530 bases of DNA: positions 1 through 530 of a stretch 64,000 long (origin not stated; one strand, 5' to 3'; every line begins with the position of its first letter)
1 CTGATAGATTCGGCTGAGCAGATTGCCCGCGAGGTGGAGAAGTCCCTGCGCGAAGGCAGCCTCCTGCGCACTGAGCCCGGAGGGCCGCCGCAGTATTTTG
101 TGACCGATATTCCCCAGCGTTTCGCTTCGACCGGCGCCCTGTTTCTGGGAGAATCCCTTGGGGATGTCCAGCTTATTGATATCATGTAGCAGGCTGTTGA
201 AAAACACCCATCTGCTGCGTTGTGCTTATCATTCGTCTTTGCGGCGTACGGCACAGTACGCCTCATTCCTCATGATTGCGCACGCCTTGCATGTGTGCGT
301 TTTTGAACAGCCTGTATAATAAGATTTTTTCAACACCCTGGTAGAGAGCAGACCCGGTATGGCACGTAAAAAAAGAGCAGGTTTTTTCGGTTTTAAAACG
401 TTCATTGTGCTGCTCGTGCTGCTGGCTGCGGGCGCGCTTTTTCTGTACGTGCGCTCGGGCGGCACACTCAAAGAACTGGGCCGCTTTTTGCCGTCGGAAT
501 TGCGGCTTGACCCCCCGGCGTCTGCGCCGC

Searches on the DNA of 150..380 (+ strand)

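Call 45: search_dna_similar(query=window:187-345:+, collection=plasmids, mode=distant, max_evalue=0.01, max_rows=30)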
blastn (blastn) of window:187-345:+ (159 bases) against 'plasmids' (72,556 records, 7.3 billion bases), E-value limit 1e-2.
No match.

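Call 87: search_rna_families(source=window, start=150, end=380, threshold=evalue, max_evalue=10)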
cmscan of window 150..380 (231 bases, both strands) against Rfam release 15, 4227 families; matches with E-value up to 10: 4.
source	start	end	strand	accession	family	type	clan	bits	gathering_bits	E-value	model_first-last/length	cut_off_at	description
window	169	245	-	RF02621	BSnc120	Gene; sRNA;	-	13.9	114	2.7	1-88/88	no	Brucella sRNA 120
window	219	265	-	RF01840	ovine_lenti_FSE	Cis-reg; frameshift_element;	-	13.3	45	2.7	1-54/54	no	ribosomal frameshift element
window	368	380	-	RF02162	XIST_A_REPEAT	Gene; sRNA;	-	12.4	33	3.8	24-37/37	5'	XIST RNA A repeat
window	368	380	-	RF01489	sbrA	Gene; sRNA;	-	11.8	45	9.1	59-71/71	5'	Listeria sRNA sbrA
